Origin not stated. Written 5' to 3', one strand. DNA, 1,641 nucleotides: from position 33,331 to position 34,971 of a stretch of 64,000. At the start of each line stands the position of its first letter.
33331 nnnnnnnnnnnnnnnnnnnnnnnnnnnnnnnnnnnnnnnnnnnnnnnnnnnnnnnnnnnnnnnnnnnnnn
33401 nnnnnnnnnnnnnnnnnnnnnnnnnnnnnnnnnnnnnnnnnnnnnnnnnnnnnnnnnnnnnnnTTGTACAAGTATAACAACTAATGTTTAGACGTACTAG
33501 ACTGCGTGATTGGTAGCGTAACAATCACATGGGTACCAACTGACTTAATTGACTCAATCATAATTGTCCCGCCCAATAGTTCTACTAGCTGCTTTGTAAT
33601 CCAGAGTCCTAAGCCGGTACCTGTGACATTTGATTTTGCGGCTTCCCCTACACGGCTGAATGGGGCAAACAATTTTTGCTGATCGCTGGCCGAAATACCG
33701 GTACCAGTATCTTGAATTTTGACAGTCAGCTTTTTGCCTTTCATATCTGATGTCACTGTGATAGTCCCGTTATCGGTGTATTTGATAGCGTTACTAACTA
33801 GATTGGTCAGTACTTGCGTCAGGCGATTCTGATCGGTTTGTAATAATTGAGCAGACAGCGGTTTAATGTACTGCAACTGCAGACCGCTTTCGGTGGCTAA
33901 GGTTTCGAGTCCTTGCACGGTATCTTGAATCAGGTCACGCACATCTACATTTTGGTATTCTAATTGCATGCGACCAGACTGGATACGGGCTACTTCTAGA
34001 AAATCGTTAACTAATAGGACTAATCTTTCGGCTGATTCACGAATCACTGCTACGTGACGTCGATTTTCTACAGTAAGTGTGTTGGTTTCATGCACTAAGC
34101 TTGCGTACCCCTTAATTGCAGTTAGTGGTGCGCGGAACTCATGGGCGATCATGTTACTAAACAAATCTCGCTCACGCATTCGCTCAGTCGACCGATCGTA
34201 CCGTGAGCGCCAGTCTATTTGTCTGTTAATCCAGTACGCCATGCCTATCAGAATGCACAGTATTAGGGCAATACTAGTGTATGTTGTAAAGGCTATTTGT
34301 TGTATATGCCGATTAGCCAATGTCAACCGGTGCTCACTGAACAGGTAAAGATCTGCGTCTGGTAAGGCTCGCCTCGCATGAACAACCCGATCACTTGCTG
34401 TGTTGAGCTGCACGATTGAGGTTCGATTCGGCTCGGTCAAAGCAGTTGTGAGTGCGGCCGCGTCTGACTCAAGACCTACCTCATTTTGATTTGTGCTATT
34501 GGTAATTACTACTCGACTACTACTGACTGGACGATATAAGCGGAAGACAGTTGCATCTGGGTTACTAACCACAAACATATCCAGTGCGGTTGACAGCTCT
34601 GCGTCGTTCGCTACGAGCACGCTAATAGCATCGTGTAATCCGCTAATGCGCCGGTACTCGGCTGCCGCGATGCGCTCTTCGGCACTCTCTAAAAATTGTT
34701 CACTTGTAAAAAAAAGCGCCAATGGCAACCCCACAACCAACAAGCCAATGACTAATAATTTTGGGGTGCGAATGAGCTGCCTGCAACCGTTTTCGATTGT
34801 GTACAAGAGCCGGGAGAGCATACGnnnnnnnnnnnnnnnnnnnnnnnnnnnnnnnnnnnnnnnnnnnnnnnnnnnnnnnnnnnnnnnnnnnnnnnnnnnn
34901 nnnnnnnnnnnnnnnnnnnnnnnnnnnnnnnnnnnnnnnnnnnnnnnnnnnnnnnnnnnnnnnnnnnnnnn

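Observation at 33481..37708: Two-component system wrapped around a lysine-rich Ca-binding surface protein, inserted between uvrA-uvrC and uvrB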

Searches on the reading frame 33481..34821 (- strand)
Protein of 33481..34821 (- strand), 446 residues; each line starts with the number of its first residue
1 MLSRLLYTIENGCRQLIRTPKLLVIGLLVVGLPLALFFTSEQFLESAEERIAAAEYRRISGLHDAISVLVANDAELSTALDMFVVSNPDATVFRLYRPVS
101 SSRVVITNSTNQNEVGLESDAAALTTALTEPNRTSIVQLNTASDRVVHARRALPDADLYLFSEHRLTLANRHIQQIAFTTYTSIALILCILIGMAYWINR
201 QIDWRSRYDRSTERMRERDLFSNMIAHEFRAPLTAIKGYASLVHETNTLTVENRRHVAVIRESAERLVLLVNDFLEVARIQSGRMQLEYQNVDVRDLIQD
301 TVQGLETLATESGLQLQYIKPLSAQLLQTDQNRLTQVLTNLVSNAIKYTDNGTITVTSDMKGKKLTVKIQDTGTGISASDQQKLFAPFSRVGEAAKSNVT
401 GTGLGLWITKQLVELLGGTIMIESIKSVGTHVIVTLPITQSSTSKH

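Call 3: search_protein_families(library=pfam, proteins=[window:33481-34821:-], max_evalue=0.01)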
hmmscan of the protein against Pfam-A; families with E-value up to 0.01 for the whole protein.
window:33481-34821:- (446 aa): 3 families
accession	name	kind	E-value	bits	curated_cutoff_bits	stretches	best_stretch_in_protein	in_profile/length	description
PF02518.31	HATPase_c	-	2.8e-28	99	26.4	1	329-439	1-110/111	Histidine kinase-, DNA gyrase B-, and HSP90-like ATPase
PF00512.31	HisKA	-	8.5e-17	61.4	26.9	1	218-283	2-66/66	His Kinase A (phospho-acceptor) domain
PF13581.12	HATPase_c_2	-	7.3e-05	23.2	27.4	1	332-416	30-112/127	Histidine kinase-like ATPase domain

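Call 4: search_protein_families(library=ncbifam, proteins=[window:33481-34821:-], max_evalue=0.01)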
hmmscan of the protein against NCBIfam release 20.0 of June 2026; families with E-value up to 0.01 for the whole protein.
window:33481-34821:- (446 aa): 89 families (the best 25 are shown)
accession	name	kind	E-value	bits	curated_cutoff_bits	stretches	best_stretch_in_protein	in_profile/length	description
NF046044.1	PnpS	equivalog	2.8e-54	184.6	400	1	210-437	164-390/390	two-component system histidine kinase PnpS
TIGR02956.1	TMAO_torS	equivalog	3.7e-52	177.6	676.5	1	221-444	467-688/967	TMAO reductase system sensor histidine kinase/response regulator TorS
NF033092.0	HK_WalK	equivalog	9.8e-50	169.7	725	1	216-438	370-594/594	cell wall metabolism sensor histidine kinase WalK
NF041947.1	LuxQ_Vibrio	equivalog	8.6e-48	162.9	1200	1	217-444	471-702/843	quorum-sensing autoinducer 2 sensor kinase/phosphatase LuxQ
NF011874.0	PRK15347.1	equivalog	5.2e-45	153.8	852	1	221-441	401-617/921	two component system sensor kinase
NF008302.0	PRK11091.1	equivalog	1.2e-44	152.7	838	1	199-441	263-508/779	aerobic respiration two-component sensor histidine kinase ArcB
TIGR02966.1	phoR_proteo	equivalog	4e-44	151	334.2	1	211-432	109-329/333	phosphate regulon sensor histidine kinase PhoR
NF047874.1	MASE3_PAS_HK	subfamily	4.8e-44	151.2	560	1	217-442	398-629/655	MASE3 domain-containing sensor histidine kinase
NF008099.0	PRK10841.1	equivalog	5.7e-44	150.1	920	1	175-443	425-695/949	two-component system sensor histidine kinase RcsC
NF008318.0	PRK11107.1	equivalog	8.7e-44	149.8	890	1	221-442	297-522/920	two-component sensor histidine kinase BarA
NF038297.2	hybrid_HK_HrmK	equivalog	3e-43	148.4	725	1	221-444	238-463/607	hybrid histidine kinase/response regulator HrmK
NF040691.1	MtrAB_MtrB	equivalog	7.1e-40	137.5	450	1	221-440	274-494/507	MtrAB system histidine kinase MtrB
NF033091.0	HK_VanS_ACDEFG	equivalog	1.5e-39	135.9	400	1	216-437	73-293/293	vancomycin resistance histidine kinase VanS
NF007688.0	PRK10364.1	equivalog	1.2e-38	133.1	479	1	170-440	190-453/460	two-component system sensor histidine kinase ZraS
NF041832.1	near_NosP_CTERM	subfamily_domain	1.5e-38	132.8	400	1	224-444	13-231/370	NahK/ErcS family hybrid sensor histidine kinase/response regulator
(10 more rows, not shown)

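Call 42: find_homologous_proteins(query=window:33481-34821:-)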
Query window:33481-34821:- (446 aa): 5326 proteins with E <= 0.001 among 8000 candidates; the best 120 are listed.
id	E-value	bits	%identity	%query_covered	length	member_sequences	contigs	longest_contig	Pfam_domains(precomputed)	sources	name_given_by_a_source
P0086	7.7e-282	952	100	100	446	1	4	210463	PF02518.32,PF00512.32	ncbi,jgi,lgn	jgi:signal transduction histidine kinase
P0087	8.1e-122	425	49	97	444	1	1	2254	PF13581.13,PF02518.32,PF00512.32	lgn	-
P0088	9.2e-120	418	47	97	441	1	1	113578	PF02518.32,PF00512.32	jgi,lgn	-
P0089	2.1e-117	410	46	99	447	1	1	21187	PF02518.32,PF00512.32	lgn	-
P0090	2.9e-115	403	46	97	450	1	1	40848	PF13581.13,PF02518.32,PF00512.32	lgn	-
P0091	8.8e-115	402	46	97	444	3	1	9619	PF02518.32,PF00512.32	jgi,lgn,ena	-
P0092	1.9e-114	401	47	98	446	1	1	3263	PF02518.32,PF00512.32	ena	-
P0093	1.9e-114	401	47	98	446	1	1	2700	PF02518.32,PF00512.32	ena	-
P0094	2.2e-112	394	46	97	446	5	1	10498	PF02518.32,PF00512.32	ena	-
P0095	7.4e-112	392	46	97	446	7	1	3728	PF02518.32,PF00512.32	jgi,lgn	jgi:signal transduction histidine kinase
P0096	3.0e-111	390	45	97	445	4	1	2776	PF02518.32,PF00512.32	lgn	-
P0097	1.2e-110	388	44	97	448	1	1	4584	PF13581.13,PF02518.32,PF00512.32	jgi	jgi:signal transduction histidine kinase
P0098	1.2e-110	388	45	98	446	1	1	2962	PF02518.32,PF00512.32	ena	-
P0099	1.9e-110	388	44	98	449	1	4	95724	PF02518.32,PF00512.32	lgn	-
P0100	3.3e-110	387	46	97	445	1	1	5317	PF02518.32,PF00512.32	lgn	-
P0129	2.2e-104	368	45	97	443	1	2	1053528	PF02518.32,PF00512.32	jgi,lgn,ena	-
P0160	4.0e-100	354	43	98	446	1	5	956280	PF02518.32,PF00512.32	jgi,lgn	jgi:signal transduction histidine kinase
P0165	1.2e-99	352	41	98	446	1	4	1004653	PF02518.32,PF00512.32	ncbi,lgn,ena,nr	ncbi:MAG: HAMP domain-containing histidine kinase [Candidatus Kaiserbacteria bacterium]|nr:HAMP doma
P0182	2.2e-98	348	42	93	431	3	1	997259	PF02518.32,PF00512.32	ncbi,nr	ncbi:HAMP domain-containing histidine kinase [Candidatus Nomurabacteria bacterium]|nr:HAMP domain-co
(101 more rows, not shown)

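Call 43: find_encoding_contigs(protein=P0165, flank=8000, max_places=1)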
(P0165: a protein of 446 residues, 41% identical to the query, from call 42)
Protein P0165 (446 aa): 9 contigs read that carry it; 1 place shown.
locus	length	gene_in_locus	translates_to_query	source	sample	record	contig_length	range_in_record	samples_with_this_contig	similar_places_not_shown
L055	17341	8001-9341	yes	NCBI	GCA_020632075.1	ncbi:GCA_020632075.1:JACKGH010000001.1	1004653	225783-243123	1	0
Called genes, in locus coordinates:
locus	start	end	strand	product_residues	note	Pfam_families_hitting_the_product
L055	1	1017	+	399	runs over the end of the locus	PF01702:TGT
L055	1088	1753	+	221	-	PF13328:HD_4, PF01966:HD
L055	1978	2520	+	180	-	PF07963:N_methyl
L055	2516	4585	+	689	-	PF00270:DEAD (faint), PF04851:ResIII, PF17757:UvrB_inter, PF27431:UvrB_3rd, PF00271:Helicase_C, PF12344:UvrB, PF02151:UVR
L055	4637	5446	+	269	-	PF00072:Response_reg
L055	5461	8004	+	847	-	PF18884:TSP3_bac (faint), PF19077:Big_13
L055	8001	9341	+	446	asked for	PF00512:HisKA, PF02518:HATPase_c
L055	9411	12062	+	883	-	PF02463:SMC_N (faint), PF13175:AAA_15 (faint), PF13191:AAA_16 (faint), PF13476:AAA_23 (faint), PF00005:ABC_tran (faint), PF13304:AAA_21 (faint), PF13401:AAA_22 (faint), PF17760:UvrA_inter, +3 more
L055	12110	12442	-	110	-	-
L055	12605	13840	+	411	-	PF01541:GIY-YIG, PF02151:UVR (weak), PF08459:UvrC_RNaseH_dom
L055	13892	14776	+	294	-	PF03721:UDPG_MGDP_dh_N, PF00984:UDPG_MGDP_dh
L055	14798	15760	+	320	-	PF01820:Dala_Dala_lig_N, PF02222:ATP-grasp (faint), PF02655:ATP-grasp_3, PF07478:Dala_Dala_lig_C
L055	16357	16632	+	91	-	PF00581:Rhodanese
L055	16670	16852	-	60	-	-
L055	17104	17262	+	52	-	-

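Call 44: find_encoding_contigs(protein=P0182, flank=8000, max_places=1)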
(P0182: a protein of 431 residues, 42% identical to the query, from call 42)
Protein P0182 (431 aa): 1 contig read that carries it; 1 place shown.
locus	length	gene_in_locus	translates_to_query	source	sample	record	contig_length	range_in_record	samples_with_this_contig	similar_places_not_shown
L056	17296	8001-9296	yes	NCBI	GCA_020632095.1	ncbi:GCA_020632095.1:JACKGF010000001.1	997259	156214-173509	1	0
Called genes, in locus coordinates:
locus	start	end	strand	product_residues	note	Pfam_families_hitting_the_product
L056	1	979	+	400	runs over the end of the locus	PF01702:TGT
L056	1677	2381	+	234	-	PF13328:HD_4 (faint)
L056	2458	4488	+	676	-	PF04851:ResIII, PF17757:UvrB_inter, PF27431:UvrB_3rd, PF00271:Helicase_C, PF12344:UvrB, PF02151:UVR (weak)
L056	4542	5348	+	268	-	PF00072:Response_reg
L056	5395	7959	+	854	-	PF18884:TSP3_bac (faint), PF19077:Big_13 (weak)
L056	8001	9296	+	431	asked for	PF00512:HisKA, PF02518:HATPase_c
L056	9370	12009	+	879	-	PF02463:SMC_N (faint), PF13175:AAA_15 (faint), PF13191:AAA_16 (faint), PF13555:AAA_29 (faint), PF00005:ABC_tran (faint), PF13304:AAA_21 (faint), PF17760:UvrA_inter, PF00684:DnaJ_CXXCXGXG (faint)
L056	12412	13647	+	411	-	PF01541:GIY-YIG (weak), PF08459:UvrC_RNaseH_dom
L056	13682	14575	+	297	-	PF03721:UDPG_MGDP_dh_N, PF00984:UDPG_MGDP_dh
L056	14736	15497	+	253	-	-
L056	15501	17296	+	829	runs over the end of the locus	-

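Call 45: find_encoding_contigs(protein=P0086, flank=3000, max_places=4)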
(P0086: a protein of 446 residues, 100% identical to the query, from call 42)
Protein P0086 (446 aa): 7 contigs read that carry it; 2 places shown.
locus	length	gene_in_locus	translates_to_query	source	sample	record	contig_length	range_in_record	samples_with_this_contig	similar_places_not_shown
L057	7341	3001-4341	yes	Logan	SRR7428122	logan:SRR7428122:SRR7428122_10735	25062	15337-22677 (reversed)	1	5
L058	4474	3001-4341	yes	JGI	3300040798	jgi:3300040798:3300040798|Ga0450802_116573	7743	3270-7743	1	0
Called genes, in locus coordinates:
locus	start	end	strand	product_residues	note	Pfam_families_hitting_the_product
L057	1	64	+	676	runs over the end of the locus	PF04851:ResIII, PF17757:UvrB_inter, PF27431:UvrB_3rd, PF00271:Helicase_C, PF12344:UvrB, PF02151:UVR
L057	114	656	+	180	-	PF00072:Response_reg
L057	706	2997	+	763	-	PF18884:TSP3_bac (faint), PF19077:Big_13 (weak)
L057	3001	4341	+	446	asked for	PF00512:HisKA, PF02518:HATPase_c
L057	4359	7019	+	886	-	PF02463:SMC_N (faint), PF13481:AAA_25 (faint), PF00005:ABC_tran (faint), PF13173:AAA_14 (faint), PF13175:AAA_15 (faint), PF13191:AAA_16 (faint), PF13304:AAA_21 (faint), PF17760:UvrA_inter, +4 more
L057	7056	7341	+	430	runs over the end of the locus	PF01541:GIY-YIG (weak), PF08459:UvrC_RNaseH_dom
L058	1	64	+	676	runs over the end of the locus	PF04851:ResIII, PF17757:UvrB_inter, PF27431:UvrB_3rd, PF00271:Helicase_C, PF12344:UvrB, PF02151:UVR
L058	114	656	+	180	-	PF00072:Response_reg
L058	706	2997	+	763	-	PF18884:TSP3_bac (faint), PF19077:Big_13 (weak)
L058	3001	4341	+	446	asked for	PF00512:HisKA, PF02518:HATPase_c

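Call 68: predict_structure(alignment_id=A7)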
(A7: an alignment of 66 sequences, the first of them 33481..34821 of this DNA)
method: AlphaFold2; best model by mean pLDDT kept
length: 446 residues; sequences in the alignment: 66
mean_pLDDT: 85.1   pTM: 0.57
mean pLDDT of the five models: 85.1, 83.5, 82.8, 82.7, 81.4
residues with pLDDT >= 90: 207; 70-90: 197; 50-70: 22; < 50: 20
segments of 3 or more residues with pLDDT < 50: 387-400, 441-446
pLDDT, mean of each block of 10 residues (from residue 1): 91 88 89 94 94 93 92 83 90 92 92 90 80 90 90 89 92 93 94 89 88 76 75 84 86 85 80 79 84 95 93 93 94 93 86 93 93 66 54 40 75 90 76 85 43
secondary structure, 60 per line:
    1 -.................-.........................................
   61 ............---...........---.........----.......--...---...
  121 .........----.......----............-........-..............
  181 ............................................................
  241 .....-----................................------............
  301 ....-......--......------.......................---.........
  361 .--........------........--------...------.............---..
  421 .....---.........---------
elements in order: H2-18 H20-72 H76-86 E90-98 E103-109 E118-120 H121-129 E134-140 E145-153 E158-165 H167-245 H251-282 E289-293 H294-304 H306-311 E314-319 E326-330 H331-348 E352-361 E364-371 H378-385 H403-415 E419-425 E429-437

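Call 82: find_encoding_contigs(protein=P0129, flank=7000, max_places=1)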
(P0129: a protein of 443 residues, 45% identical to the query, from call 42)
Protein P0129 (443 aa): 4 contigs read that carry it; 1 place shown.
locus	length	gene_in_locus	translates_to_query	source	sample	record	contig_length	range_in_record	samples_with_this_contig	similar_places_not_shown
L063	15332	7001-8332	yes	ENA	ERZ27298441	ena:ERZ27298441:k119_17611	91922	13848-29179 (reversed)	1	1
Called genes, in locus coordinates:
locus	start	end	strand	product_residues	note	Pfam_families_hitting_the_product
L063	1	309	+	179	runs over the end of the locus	PF00254:FKBP_C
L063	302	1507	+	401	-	PF01702:TGT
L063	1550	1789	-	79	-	-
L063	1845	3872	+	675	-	PF00270:DEAD (faint), PF04851:ResIII, PF17757:UvrB_inter, PF27431:UvrB_3rd, PF00271:Helicase_C, PF12344:UvrB, PF02151:UVR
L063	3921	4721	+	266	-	PF00072:Response_reg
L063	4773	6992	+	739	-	PF18884:TSP3_bac (weak), PF19077:Big_13 (weak)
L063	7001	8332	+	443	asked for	PF00512:HisKA, PF02518:HATPase_c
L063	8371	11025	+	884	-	PF02463:SMC_N (faint), PF13476:AAA_23 (faint), PF00005:ABC_tran (faint), PF00485:PRK (faint), PF13191:AAA_16 (faint), PF13304:AAA_21 (faint), PF13401:AAA_22 (faint), PF17760:UvrA_inter, +4 more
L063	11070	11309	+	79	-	-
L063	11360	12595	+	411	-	PF01541:GIY-YIG, PF08459:UvrC_RNaseH_dom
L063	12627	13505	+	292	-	PF03721:UDPG_MGDP_dh_N, PF00984:UDPG_MGDP_dh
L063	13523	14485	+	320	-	PF01820:Dala_Dala_lig_N, PF02655:ATP-grasp_3 (weak), PF07478:Dala_Dala_lig_C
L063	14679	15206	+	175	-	-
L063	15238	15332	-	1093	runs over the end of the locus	PF00873:ACR_tran, PF02355:SecD_SecF_C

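Call 83: find_encoding_contigs(protein=P0160, flank=7000, max_places=1)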
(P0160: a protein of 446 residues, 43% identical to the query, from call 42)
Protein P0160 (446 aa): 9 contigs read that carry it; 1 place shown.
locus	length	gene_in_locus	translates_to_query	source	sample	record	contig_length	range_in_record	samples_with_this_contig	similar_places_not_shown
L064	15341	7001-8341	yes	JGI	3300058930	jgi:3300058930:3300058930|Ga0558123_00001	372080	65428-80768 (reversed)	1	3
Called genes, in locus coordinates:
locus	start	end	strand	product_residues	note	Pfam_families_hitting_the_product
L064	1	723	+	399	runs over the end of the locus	PF01702:TGT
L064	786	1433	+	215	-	PF13328:HD_4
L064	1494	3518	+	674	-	PF04851:ResIII, PF17757:UvrB_inter, PF27431:UvrB_3rd, PF00271:Helicase_C, PF12344:UvrB, PF02151:UVR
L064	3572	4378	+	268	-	PF00072:Response_reg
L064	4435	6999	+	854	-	PF19077:Big_13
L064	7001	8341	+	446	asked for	PF00512:HisKA, PF02518:HATPase_c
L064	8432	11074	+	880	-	PF02463:SMC_N (faint), PF13191:AAA_16 (faint), PF00005:ABC_tran (faint), PF13175:AAA_15 (faint), PF13304:AAA_21 (faint), PF13555:AAA_29 (faint), PF20720:nSTAND3 (faint), PF17760:UvrA_inter, +1 more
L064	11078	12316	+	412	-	PF01541:GIY-YIG, PF08459:UvrC_RNaseH_dom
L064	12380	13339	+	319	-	PF01820:Dala_Dala_lig_N, PF02655:ATP-grasp_3, PF07478:Dala_Dala_lig_C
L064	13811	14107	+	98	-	PF18916:Lycopene_cyc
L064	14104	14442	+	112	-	PF00581:Rhodanese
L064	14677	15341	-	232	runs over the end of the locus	PF08282:Hydrolase_3 (weak), PF03332:PMM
